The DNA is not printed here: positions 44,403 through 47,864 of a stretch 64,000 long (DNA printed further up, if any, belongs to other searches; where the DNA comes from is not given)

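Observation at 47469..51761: The 3' end of the SNF2 helicase gene is duplicated around a 3.8-kb AT-rich insertion; the displaced copy is missing from the ORF track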

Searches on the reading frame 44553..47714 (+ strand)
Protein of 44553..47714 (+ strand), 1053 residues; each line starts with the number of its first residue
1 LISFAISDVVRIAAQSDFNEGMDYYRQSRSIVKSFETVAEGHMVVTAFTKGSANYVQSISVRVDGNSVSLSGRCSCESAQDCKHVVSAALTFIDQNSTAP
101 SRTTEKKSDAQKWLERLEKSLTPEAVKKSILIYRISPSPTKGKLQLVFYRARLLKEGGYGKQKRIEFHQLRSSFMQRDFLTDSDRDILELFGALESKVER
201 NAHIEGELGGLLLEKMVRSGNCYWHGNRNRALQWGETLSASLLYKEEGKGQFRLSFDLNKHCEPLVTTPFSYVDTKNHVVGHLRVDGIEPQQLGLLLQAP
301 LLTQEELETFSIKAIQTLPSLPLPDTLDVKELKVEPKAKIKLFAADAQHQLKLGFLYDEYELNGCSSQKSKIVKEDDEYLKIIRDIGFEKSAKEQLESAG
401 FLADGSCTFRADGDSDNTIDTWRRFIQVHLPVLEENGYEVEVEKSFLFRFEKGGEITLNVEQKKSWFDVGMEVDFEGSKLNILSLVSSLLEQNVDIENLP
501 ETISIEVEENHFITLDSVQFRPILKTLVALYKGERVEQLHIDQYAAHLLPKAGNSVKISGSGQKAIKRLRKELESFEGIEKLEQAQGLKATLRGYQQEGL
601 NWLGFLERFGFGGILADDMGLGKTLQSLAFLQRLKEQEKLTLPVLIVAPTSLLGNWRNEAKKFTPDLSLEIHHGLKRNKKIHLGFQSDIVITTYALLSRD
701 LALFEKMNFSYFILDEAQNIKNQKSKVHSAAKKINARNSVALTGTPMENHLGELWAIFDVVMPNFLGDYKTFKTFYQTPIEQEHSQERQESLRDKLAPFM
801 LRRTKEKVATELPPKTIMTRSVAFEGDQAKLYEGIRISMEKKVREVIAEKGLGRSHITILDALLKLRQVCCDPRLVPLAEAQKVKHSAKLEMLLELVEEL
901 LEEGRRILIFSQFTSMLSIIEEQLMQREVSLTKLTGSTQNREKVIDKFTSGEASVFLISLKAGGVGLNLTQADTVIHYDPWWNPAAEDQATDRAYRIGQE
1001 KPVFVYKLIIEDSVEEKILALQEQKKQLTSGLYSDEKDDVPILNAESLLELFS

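Call 4: search_protein_families(library=pfam, proteins=[window:44553-47714:+])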
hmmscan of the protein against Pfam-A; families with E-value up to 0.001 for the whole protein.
window:44553-47714:+ (1053 aa): 4 families
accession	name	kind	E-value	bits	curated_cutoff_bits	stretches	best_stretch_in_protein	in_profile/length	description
PF00176.29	SNF2-rel_dom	-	1.2e-73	248.2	24.9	1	595-875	1-290/290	SNF2-related domain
PF00271.37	Helicase_C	-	1.3e-24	87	23.5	1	889-998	2-110/110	Helicase conserved C-terminal domain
PF04851.21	ResIII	-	9.4e-13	48.8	22.5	1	591-747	3-163/164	Type III restriction enzyme, res subunit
PF00270.35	DEAD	-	1.4e-08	35.1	26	1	618-748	22-162/167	DEAD/DEAH box helicase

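Call 5: search_protein_families(library=padloc, proteins=[window:44553-47714:+])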
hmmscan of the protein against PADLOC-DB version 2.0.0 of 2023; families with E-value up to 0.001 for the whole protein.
window:44553-47714:+ (1053 aa): 43 families (the best 25 are shown)
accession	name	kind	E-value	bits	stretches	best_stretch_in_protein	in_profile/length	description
PDLC02842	DpdE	-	3.1e-229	761.7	2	414-1039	507-1157/1176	DpdE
PDLC00633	ZorD1|ZorD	-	1.5e-129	431.7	1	461-1030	321-882/908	"SWI2/SNF2 helicase, Mrr-like nuclease"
PDLC02850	DpdE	-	1.7e-118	395.2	1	437-1035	661-1244/1282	DpdE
PDLC02849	DpdE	-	8.9e-118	392.7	1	456-1051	278-850/857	DpdE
PDLC02851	DpdE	-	1.9e-112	374.9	1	584-1032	590-1034/1055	DpdE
PDLC02845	DpdE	-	2.4e-107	358.2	1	541-1051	800-1290/1293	DpdE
PDLC00629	ZorD1|ZorD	-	1.7e-102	342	1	582-1007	473-923/1012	"SWI2/SNF2 helicase, Mrr-like nuclease"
PDLC00634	ZorD1|ZorD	-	7.6e-102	339.9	2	686-1036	611-972/1208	"SWI2/SNF2 helicase, Mrr-like nuclease"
PDLC00632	ZorD1|ZorD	-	7.7e-101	336.7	1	589-1036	591-1083/1101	"SWI2/SNF2 helicase, Mrr-like nuclease"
PDLC00631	ZorD1|ZorD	-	1.4e-97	325.7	1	587-1029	435-906/1071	"SWI2/SNF2 helicase, Mrr-like nuclease"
PDLC00628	ZorD1|ZorD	-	2.3e-78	262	1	580-1017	501-949/1171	"SWI2/SNF2 helicase, Mrr-like nuclease"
PDLC00627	ZorD1|ZorD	-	3.3e-72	241.8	2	681-1009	601-961/1006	"SWI2/SNF2 helicase, Mrr-like nuclease"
PDLC02848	DpdE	-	5.7e-72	240.9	1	437-922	213-681/856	DpdE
PDLC02854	DpdE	-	4.8e-65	218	1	591-1013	579-1038/1083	DpdE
PDLC00630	ZorD1|ZorD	-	1.6e-42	144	2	682-1010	263-620/817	"SWI2/SNF2 helicase, Mrr-like nuclease"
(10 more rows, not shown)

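Call 10: find_related_loci(query=window:44553-47714:+, collection=genome_contigs, flank=10000)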
Query window:44553-47714:+ (1053 aa) in genome_contigs; peptide patterns used: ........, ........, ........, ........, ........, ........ (x = any residue, [..] = any of these).
600 stretches matched a pattern (row limit reached: there are more); 596 encode a relative of the query (tblastn E <= 1e-3); the best 80 are kept; 80 distinct loci.
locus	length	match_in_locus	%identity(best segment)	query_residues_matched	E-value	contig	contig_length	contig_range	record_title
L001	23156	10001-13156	41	1-1033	0e+0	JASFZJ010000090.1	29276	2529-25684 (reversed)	MAG: Sulfurovum sp. isolate MAY_MAG_00022 ALL_000000001121, whole genome shotgun sequence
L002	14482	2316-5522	40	8-1053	0e+0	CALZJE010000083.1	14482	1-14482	MAG: uncultured Ectothiorhodospiraceae bacterium isolate FO_M_Gamma_061.1 genome assembly, contig: scaffold_3371, whole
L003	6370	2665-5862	42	4-1052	0e+0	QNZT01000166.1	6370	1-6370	MAG: Sulfurospirillum sp. isolate MAG 6 Ga0226836_10006834, whole genome shotgun sequence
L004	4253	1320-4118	44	124-1045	0e+0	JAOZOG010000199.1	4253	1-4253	MAG: Sulfurovaceae bacterium isolate GMC4.concoct.53_sub GMC4_43914_length_4253_cov_13.081229, whole genome shotgun sequ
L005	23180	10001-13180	41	2-1052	0e+0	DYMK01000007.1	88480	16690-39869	MAG TPA_asm: Sulfuricurvum sp. isolate SulCav_FS06-10_2_44_336 SulCav_FS06_10_64_length_88480_cov_159_107357, whole geno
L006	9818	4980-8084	41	20-1053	0e+0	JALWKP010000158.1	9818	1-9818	MAG: Campylobacteraceae bacterium isolate M17_metabat1_scaf2bin.177 M17_NODE_7754_length_9818_cov_9.256320, whole genome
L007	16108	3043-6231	39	16-1053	0e+0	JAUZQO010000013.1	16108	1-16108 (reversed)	MAG: Mariprofundaceae bacterium isolate GS19_ROV16_R01_M-AMOR20_M1292 AMOR20_M1292_contig13, whole genome shotgun sequen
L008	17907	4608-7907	38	3-1052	0e+0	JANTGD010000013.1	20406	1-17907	MAG: Thiotrichales bacterium isolate bin10046 c_000000002313, whole genome shotgun sequence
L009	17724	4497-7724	38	9-1052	0e+0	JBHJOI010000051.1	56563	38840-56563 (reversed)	MAG: Thiotrichales bacterium isolate al_S2C1199_2 S2Ck119_858110, whole genome shotgun sequence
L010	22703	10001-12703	57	18-1037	0e+0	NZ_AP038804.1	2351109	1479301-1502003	Arcobacter sp. 15-2 chromosome, complete genome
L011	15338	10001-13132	39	16-1049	0e+0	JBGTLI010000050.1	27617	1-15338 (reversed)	MAG: Wenzhouxiangella sp. isolate JTS-RE333 k141_7859521, whole genome shotgun sequence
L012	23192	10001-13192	38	1-1052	0e+0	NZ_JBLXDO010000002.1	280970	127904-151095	MAG: Ferrimonas sp. isolate ES20-10 S20maxbin_out.026RE.5K@2, whole genome shotgun sequence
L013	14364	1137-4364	37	6-1052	0e+0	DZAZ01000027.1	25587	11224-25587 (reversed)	MAG TPA_asm: Helicobacter cetorum isolate SulCav_PC08_66_28_11 SulCav_PC08-66_1186_length_25587_cov_6.322536, whole geno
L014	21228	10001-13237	37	1-1053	0e+0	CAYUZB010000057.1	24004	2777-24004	MAG TPA_asm: uncultured Granulosicoccaceae bacterium isolate SRP114822_co2_94 genome assembly, contig: NODE_1767_length_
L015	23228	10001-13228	37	3-1052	0e+0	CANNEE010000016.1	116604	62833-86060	uncultured Shewanella sp. isolate 1690.fasta genome assembly, contig: NODE_16, whole genome shotgun sequence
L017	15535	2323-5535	36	45-1053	0e+0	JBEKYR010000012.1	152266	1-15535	MAG: Verrucomicrobiota bacterium isolate SPRUCE 67 SPRUCE_67_12, whole genome shotgun sequence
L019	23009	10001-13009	38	55-1053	0e+0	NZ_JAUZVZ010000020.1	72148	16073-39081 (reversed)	Alkalimonas collagenimarina strain AC40 20, whole genome shotgun sequence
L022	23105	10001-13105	38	25-1053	0e+0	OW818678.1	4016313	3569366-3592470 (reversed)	metagenome genome assembly, chromosome: 1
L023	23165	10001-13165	38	25-1053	0e+0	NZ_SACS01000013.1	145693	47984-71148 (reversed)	Rheinheimera riviphila strain KYPC3 NODE_13_length_145693_cov_108, whole genome shotgun sequence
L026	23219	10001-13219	36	27-1053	0e+0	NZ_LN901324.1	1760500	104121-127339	Legionella saoudiensis strain LS-1, whole genome shotgun sequence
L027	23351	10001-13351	35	6-1052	0e+0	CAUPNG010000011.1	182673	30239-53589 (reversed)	MAG: uncultured Albidiferax sp. isolate m13-metabat.13 genome assembly, contig: m13-c36, whole genome shotgun sequence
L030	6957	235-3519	36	4-1053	0e+0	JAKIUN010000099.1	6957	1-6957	MAG: Gammaproteobacteria bacterium isolate D100SM.bin.19 NODE_3765_length_6957_cov_40.568960, whole genome shotgun seque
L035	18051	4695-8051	35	4-1053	0e+0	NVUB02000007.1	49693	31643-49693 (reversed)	MAG: Ectothiorhodospiraceae bacterium isolate NORP100 NORP100_7, whole genome shotgun sequence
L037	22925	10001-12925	37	140-1034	0e+0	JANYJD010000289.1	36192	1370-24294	MAG: Rhodoferax sp. isolate GL140_3_metabinner_52 GL140_3_k141_3412680, whole genome shotgun sequence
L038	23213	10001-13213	36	14-1053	0e+0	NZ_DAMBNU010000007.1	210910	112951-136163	MAG: Pseudomonas sp. isolate CTOTU49091 NODE_15_length_210910_cov_7.890228, whole genome shotgun sequence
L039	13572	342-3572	35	3-1053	0e+0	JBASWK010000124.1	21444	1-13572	MAG: Gallionella sp. isolate MFD12902_ilm_asm_bin7 k127_33831, whole genome shotgun sequence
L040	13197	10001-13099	36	65-1053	0e+0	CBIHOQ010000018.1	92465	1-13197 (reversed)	MAG TPA_asm: uncultured Burkholderiaceae bacterium isolate SRR18156212_maxbin2_2 genome assembly, contig: ERZ27336872.22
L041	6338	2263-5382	36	53-1053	0e+0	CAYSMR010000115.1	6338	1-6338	MAG TPA_asm: uncultured Zetaproteobacteria bacterium isolate SRP216583_co1_119 genome assembly, contig: NODE_12963_lengt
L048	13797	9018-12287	34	2-1053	0e+0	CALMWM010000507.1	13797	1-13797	MAG TPA_asm: uncultured Gallionellaceae bacterium isolate SRR6284162_bin.50_CONCOCT_v1.1_MAG genome assembly, contig: ER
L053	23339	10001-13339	36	7-1053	0e+0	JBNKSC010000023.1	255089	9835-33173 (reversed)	MAG: Terasakiella sp. isolate B1B2.bin.14.orig k141_1632065, whole genome shotgun sequence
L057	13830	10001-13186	36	15-1053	0e+0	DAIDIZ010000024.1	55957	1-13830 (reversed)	MAG TPA_asm: Chlamydiae bacterium isolate clean375 k141_317941, whole genome shotgun sequence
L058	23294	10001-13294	36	2-1053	0e+0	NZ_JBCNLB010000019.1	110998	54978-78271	MAG: Duganella sp. isolate SMAGNO38 Contig19, whole genome shotgun sequence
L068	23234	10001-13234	37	18-1053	6e-180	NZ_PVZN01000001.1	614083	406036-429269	Pseudomonas sp. BBP2017 NODE_1_length_614083_cov_27.335114, whole genome shotgun sequence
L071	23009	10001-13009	37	113-1053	3e-179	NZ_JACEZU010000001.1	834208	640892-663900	Rugamonas apoptosis strain LX47W NODE_1_length_834208_cov_37.279371_1, whole genome shotgun sequence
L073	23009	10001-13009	37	113-1053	6e-178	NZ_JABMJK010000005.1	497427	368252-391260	Duganella sp. SG902 Ga0365368_05, whole genome shotgun sequence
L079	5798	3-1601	54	525-1053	4e-179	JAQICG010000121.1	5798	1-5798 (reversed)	MAG: Gammaproteobacteria bacterium isolate GH5 k119_17760, whole genome shotgun sequence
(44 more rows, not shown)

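Call 11: find_encoding_contigs(protein=window:44553-47714:+, flank=10000, max_places=10)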
Protein window:44553-47714:+ (1053 aa): no gene with exactly this product is on record in the collection.

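Call 12: search_protein_families(library=ncbifam, proteins=[window:44553-47714:+])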
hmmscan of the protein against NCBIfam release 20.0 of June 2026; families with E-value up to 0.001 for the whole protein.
window:44553-47714:+ (1053 aa): 11 families
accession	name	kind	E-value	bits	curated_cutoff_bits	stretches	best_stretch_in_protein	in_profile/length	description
NF058637.1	helic_SCO1167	equivalog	9.5e-137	457.5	1200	1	553-1050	433-927/932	SCO1167/SCO6262 family helicase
NF053675.1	pilus_reg_Snf2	equivalog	1.5e-135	453.7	1100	1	310-1032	335-1007/1029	pilus expression-regulating Snf2 family helicase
NF041790.1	anti-phage_ZorD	equivalog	5.6e-84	282.8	1500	2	686-1007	703-1034/1035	type I Zorya anti-phage system protein ZorD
NF038318.1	DISARM_DrmD_b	equivalog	4.9e-26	91.1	950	2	612-839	49-278/868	DISARM system SNF2-like helicase DrmD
NF041062.1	DpdE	equivalog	1.9e-17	62.6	500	2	883-1006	522-651/1048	protein DpdE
NF038317.1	DISARM_DrmD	equivalog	6.1e-17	61.2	610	2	874-1017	471-634/1021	DISARM system SNF2-like helicase DrmD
NF058636.1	helic_sll1366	equivalog_domain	1.8e-15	56.7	550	1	565-623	531-589/589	sll1366 family intein-prone helicase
NF042964.1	phospholipD_antiphage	equivalog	2.2e-14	52.7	1100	2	935-1021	728-814/895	phospholipase D-like domain-containing anti-phage protein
NF010337.0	PRK13766.1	equivalog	3.4e-09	35.4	610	1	881-1024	342-492/781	Hef nuclease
NF003426.0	PRK04914.1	equivalog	3.6e-07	28.8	576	0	614-746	174-316/959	RNA polymerase-associated protein RapA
TIGR04095.1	dnd_restrict_1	equivalog_domain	1.9e-05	23.8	600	1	591-746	8-168/451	DNA phosphorothioation system restriction enzyme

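Call 17: find_homologous_proteins(query=window:44553-47714:+, max_evalue=1e-100)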
Query window:44553-47714:+ (1053 aa): 49 proteins with E <= 1e-100 among 8000 candidates.
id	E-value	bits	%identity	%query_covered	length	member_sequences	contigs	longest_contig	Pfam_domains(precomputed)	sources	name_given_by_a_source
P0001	0.0e+0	2343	100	100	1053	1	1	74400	PF00270.36,PF00176.30,PF00271.38,PF08455.16,PF04851.22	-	-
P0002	0.0e+0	1914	84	96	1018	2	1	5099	PF00270.36,PF00176.30,PF00271.38,PF08455.16,PF04851.22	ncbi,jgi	jgi:SNF2 family DNA or RNA helicase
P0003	0.0e+0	1899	81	100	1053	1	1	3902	PF00270.36,PF00176.30,PF00271.38,PF08455.16,PF04851.22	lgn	-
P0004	0.0e+0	1878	79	100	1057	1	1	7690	PF00270.36,PF00176.30,PF00271.38,PF08455.16,PF04851.22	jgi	jgi:SNF2 family DNA or RNA helicase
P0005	0.0e+0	1800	77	100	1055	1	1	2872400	PF00270.36,PF00176.30,PF00271.38,PF08455.16,PF04851.22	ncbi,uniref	ncbi:DEAD/DEAH box helicase [Sulfurimonas sp. HSL3-7]|uniref:DEAD/DEAH box helicase n=1 Tax=Sulfonit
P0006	0.0e+0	1795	77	99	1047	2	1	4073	PF00270.36,PF00176.30,PF00271.38,PF08455.16,PF04851.22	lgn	-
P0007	0.0e+0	1785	75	100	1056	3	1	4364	PF00270.36,PF00176.30,PF00271.38,PF08455.16,PF04851.22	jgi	-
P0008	0.0e+0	1745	76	98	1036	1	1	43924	PF00270.36,PF00176.30,PF00271.38,PF04851.22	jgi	-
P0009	0.0e+0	1729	75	98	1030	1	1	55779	PF00270.36,PF00176.30,PF00271.38,PF04851.22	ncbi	-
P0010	0.0e+0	1685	84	85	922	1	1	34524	PF00270.36,PF00176.30,PF08455.16,PF04851.22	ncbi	-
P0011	0.0e+0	1649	85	82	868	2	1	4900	PF00270.36,PF00176.30,PF00271.38,PF08455.16,PF04851.22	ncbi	ncbi:MAG: DEAD/DEAH box helicase, partial [Sulfurimonadaceae bacterium]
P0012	0.0e+0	1616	69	99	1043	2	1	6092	PF00270.36,PF00176.30,PF00271.38,PF08455.16,PF04851.22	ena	-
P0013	0.0e+0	1486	63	100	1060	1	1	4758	PF00270.36,PF00176.30,PF00271.38,PF08455.16,PF04851.22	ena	-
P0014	0.0e+0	1383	59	100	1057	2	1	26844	PF00270.36,PF00176.30,PF00271.38,PF04851.22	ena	-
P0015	0.0e+0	1380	59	100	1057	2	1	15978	PF00270.36,PF00176.30,PF11496.15,PF00271.38,PF04851.22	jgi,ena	-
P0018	0.0e+0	1255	70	75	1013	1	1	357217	PF00270.36,PF00176.30,PF08455.16,PF04851.22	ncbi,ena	-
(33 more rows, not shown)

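Call 20: find_encoding_contigs(protein=P0010, flank=10000, max_places=3)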
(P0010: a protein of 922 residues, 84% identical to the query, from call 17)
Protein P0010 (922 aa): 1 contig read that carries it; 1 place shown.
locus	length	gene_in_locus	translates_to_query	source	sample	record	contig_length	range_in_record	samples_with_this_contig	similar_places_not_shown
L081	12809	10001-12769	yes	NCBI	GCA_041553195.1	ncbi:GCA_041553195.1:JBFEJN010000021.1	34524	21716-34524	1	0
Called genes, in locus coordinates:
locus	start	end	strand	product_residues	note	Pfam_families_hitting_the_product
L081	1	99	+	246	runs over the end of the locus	PF00459:Inositol_P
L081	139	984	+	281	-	PF17848:Zn_ribbon_ACC, PF01039:Carboxyl_trans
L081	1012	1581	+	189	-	PF02581:TMP-TENI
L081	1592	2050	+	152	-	PF02590:SPOUT_MTase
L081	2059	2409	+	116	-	PF01258:zf-dskA_traR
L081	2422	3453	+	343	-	-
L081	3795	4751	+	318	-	PF01207:Dus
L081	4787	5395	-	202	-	PF04367:DUF502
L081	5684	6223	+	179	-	-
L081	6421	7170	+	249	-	PF01925:TauE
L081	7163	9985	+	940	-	PF00005:ABC_tran (faint), PF02463:SMC_N (faint), PF13191:AAA_16 (faint), PF13555:AAA_29 (faint), PF17760:UvrA_inter, PF00684:DnaJ_CXXCXGXG (faint), PF17755:UvrA_DNA-bind, PF20703:nSTAND1 (weak)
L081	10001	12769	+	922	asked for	PF08455:SNF2_assoc, PF00176:SNF2-rel_dom, PF04851:ResIII, PF00270:DEAD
